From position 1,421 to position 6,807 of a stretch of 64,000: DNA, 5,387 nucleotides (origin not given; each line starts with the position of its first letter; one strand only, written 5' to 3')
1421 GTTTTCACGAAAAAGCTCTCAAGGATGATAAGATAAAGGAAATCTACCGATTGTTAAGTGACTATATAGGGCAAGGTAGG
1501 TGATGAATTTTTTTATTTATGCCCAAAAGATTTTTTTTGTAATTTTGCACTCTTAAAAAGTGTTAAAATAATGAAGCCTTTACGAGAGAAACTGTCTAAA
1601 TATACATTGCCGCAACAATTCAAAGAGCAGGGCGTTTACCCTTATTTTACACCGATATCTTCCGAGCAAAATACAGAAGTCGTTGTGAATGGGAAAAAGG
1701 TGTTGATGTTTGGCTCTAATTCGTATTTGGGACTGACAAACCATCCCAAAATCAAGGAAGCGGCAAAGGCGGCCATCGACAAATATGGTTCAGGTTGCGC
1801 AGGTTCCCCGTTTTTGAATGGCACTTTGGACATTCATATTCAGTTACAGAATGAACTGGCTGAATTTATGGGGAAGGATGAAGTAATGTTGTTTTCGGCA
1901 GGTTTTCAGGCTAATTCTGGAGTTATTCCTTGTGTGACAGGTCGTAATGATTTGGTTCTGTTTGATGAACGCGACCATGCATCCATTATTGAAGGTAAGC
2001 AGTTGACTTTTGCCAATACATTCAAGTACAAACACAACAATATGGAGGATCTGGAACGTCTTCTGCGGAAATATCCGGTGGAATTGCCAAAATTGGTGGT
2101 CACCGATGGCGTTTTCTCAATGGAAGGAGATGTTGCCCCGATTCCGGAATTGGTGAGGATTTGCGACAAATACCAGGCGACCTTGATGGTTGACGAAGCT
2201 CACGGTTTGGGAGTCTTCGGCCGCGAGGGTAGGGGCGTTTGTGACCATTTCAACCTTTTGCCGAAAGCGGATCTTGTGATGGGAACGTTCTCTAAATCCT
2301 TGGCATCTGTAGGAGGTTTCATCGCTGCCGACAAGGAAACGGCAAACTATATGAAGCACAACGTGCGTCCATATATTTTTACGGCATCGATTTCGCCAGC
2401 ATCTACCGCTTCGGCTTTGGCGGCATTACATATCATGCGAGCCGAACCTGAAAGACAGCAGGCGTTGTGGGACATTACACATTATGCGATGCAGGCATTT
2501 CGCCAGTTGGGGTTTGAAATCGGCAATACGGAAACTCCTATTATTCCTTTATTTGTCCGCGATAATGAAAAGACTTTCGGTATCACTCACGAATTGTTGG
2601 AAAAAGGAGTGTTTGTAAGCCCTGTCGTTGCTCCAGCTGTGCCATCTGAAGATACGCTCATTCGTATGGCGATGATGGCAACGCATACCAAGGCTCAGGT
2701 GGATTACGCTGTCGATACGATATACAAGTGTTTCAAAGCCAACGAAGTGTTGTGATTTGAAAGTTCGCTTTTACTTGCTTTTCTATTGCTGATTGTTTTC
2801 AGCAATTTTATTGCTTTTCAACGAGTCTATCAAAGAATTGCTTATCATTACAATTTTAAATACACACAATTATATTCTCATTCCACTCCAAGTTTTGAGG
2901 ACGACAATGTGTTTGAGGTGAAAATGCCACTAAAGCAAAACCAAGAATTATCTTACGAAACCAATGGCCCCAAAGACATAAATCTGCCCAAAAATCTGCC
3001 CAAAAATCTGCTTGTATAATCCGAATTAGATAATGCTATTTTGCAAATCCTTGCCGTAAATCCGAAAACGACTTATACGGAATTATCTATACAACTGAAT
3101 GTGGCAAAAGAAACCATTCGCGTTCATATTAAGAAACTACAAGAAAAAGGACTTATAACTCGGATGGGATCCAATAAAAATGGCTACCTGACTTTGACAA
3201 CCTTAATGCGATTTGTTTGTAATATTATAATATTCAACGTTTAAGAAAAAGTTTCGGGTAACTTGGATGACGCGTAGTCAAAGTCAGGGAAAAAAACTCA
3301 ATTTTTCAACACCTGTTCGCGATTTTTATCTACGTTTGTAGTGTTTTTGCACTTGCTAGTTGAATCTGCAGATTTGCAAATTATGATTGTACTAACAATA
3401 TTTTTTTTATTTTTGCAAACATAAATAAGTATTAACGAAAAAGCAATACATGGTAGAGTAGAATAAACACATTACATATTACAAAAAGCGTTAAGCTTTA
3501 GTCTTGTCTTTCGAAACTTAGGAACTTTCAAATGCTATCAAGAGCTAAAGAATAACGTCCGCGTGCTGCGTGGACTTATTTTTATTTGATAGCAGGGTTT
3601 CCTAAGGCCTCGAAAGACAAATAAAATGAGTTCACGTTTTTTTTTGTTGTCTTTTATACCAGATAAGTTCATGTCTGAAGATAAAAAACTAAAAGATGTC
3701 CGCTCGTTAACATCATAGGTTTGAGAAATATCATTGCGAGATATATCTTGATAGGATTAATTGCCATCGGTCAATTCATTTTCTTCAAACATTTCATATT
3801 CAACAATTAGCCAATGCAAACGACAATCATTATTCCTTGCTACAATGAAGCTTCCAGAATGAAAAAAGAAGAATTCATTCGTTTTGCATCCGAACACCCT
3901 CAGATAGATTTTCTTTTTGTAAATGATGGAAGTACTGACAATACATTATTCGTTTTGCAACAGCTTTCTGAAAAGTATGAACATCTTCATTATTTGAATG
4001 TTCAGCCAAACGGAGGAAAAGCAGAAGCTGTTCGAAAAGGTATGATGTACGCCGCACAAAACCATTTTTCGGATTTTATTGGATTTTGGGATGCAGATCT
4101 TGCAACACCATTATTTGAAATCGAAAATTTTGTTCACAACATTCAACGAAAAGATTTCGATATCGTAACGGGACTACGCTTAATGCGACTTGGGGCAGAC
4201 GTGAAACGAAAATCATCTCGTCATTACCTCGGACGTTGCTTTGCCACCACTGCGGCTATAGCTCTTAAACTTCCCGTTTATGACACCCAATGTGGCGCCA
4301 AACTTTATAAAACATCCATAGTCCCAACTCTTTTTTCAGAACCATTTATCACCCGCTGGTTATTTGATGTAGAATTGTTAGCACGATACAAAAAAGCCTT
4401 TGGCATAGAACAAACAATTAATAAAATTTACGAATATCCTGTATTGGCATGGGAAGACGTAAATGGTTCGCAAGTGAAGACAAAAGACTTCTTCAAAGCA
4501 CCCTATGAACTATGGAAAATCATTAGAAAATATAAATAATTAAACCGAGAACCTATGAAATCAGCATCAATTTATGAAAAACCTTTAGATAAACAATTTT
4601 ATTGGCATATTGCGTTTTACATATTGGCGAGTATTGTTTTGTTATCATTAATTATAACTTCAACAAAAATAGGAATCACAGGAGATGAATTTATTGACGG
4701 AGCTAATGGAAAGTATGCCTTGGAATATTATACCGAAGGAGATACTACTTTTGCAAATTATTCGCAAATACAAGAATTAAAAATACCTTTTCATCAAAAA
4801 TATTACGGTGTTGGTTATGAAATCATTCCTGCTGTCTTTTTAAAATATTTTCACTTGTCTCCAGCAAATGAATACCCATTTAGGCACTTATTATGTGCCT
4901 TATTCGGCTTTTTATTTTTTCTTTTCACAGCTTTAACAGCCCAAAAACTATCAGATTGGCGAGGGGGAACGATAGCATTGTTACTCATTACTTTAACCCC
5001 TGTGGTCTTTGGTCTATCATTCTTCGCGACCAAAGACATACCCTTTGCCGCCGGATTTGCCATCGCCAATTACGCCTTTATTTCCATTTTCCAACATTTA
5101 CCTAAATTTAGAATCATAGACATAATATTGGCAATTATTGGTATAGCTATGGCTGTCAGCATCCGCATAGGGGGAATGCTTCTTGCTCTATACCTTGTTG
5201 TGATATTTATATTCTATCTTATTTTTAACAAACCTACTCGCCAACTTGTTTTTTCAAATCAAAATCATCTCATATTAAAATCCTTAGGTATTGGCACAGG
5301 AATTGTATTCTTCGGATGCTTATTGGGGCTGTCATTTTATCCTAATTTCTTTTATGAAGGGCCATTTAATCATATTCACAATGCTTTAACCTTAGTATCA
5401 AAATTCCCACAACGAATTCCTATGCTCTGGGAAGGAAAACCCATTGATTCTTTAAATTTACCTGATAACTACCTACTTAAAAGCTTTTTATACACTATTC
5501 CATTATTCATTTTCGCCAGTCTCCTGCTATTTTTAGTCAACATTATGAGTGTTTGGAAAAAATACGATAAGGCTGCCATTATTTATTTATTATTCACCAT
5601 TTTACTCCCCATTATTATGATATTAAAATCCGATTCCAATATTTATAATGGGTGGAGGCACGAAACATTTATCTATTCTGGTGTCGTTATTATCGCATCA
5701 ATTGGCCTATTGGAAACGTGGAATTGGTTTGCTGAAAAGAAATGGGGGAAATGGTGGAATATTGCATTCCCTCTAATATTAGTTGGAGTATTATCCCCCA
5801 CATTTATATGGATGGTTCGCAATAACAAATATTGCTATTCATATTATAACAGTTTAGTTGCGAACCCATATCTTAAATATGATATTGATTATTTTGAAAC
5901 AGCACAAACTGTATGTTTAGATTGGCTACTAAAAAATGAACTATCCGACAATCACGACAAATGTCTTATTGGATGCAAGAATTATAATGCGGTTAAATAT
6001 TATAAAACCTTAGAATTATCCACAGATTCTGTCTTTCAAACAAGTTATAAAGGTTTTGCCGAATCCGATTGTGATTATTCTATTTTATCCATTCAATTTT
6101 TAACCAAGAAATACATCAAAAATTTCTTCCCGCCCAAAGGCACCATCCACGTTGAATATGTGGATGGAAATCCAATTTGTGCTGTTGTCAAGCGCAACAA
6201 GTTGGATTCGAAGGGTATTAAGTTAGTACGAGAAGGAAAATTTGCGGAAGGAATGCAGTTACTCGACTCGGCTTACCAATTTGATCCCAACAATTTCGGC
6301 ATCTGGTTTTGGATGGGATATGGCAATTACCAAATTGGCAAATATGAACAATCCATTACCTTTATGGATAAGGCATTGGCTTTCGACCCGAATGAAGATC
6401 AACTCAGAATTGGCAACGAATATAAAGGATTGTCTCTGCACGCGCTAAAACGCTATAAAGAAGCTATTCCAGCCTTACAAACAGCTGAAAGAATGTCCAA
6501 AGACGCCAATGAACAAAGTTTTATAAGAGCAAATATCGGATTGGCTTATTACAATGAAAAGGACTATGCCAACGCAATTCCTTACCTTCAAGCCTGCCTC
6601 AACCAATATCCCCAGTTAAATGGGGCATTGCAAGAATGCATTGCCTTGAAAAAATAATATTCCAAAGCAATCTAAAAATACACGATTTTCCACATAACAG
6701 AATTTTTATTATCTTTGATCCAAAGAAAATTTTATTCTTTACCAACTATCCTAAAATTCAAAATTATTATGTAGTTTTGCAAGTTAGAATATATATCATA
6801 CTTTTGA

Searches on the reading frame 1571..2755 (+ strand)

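Call 20: search_protein_families(library=pfam, proteins=[window:1571-2755:+], max_evalue=0.01)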
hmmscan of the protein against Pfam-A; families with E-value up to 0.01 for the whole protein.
window:1571-2755:+ (394 aa): 3 families
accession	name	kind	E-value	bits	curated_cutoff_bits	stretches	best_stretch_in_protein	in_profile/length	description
PF00155.27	Aminotran_1_2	-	2.4e-53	182.1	19.7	1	43-384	2-361/361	Aminotransferase class I and II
PF01212.27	Beta_elim_lyase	-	1.7e-06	28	27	1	91-268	36-215/288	Beta-eliminating lyase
PF00202.27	Aminotran_3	-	2.3e-06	27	30.5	0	191-387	213-402/403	Aminotransferase class-III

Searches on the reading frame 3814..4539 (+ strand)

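Call 20: search_protein_families(library=pfam, proteins=[window:3814-4539:+], max_evalue=0.01)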
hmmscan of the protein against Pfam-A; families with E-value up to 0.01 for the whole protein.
window:3814-4539:+ (241 aa): 3 families
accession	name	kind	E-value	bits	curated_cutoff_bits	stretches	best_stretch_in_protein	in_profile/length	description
PF00535.33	Glycos_transf_2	-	5.4e-20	72.4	23.3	1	4-170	1-164/168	Glycosyl transferase family 2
PF13641.12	Glyco_tranf_2_3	-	5.8e-08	33.5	27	1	3-132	3-133/230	Glycosyltransferase like family 2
PF10111.15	Glyco_tranf_2_2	-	2.4e-06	27.7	27.3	1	4-109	1-105/276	Glycosyltransferase like family 2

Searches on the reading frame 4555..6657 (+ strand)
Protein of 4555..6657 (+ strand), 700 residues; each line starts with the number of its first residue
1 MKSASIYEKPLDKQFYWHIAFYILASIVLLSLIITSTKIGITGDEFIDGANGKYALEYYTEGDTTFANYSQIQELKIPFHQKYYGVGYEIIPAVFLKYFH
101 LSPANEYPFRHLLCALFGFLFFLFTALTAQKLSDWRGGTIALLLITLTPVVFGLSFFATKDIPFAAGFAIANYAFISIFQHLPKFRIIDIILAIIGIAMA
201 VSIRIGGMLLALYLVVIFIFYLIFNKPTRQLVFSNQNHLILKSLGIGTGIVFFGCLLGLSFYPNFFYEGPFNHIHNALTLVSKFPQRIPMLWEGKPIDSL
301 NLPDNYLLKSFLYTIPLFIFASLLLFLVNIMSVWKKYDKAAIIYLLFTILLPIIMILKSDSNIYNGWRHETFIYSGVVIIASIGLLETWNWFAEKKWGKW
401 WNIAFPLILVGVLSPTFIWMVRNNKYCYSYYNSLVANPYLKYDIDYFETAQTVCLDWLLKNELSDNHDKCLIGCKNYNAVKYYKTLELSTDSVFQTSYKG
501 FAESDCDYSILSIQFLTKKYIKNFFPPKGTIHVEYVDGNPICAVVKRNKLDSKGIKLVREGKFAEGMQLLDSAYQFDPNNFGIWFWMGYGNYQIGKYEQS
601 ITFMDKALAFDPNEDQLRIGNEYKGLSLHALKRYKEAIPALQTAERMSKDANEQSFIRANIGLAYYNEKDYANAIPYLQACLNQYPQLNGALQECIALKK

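Call 20: search_protein_families(library=pfam, proteins=[window:4555-6657:+], max_evalue=0.01)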
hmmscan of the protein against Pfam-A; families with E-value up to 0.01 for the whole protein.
window:4555-6657:+ (700 aa): 16 families
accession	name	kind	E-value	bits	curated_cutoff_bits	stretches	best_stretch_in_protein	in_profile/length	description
PF07719.23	TPR_2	-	1.8e-14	53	27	2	583-613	3-33/34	Tetratricopeptide repeat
PF13181.12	TPR_8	-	1.4e-09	37.7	25.7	1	659-686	5-32/34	Tetratricopeptide repeat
PF14559.12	TPR_19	-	4.3e-09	37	25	1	557-616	1-60/68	Tetratricopeptide repeat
PF00515.34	TPR_1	-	2.1e-08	34.1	27.8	1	659-687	5-33/34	Tetratricopeptide repeat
PF13428.12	TPR_14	-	4.4e-08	33.5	23.5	0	557-588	11-42/44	Tetratricopeptide repeat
PF13414.12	TPR_11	-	1.7e-07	31.2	26.8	0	558-595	5-42/42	TPR repeat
PF13432.12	TPR_16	-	4.3e-07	30.7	32.7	0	626-687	5-63/65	Tetratricopeptide repeat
PF13174.12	TPR_6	-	2.1e-06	28.4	26.3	1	661-687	6-32/33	Tetratricopeptide repeat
PF12895.13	ANAPC3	-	2.5e-06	28.1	27.2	0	557-606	33-81/82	Anaphase-promoting complex, cyclosome, subunit 3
PF14853.12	Fis1_TPR_C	-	7.4e-06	26.5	25.3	0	586-616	6-36/53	Fis1 C-terminal tetratricopeptide repeat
PF13231.12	PMT_2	-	1e-05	26.2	26.1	1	111-239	25-145/160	Dolichyl-phosphate-mannose-protein mannosyltransferase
PF13424.12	TPR_12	-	1.6e-05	25.5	30.1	1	624-686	9-76/77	Tetratricopeptide repeat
PF13371.12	TPR_9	-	0.00026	21.4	35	0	660-687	34-61/73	Tetratricopeptide repeat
PF02366.24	PMT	-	0.00042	20.4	22.7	1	102-242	78-221/245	Dolichyl-phosphate-mannose-protein mannosyltransferase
PF23914.1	TPR_CcmH_CycH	-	0.00063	20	42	0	562-616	102-156/158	Cytochrome c-type biogenesis protein H TPR domain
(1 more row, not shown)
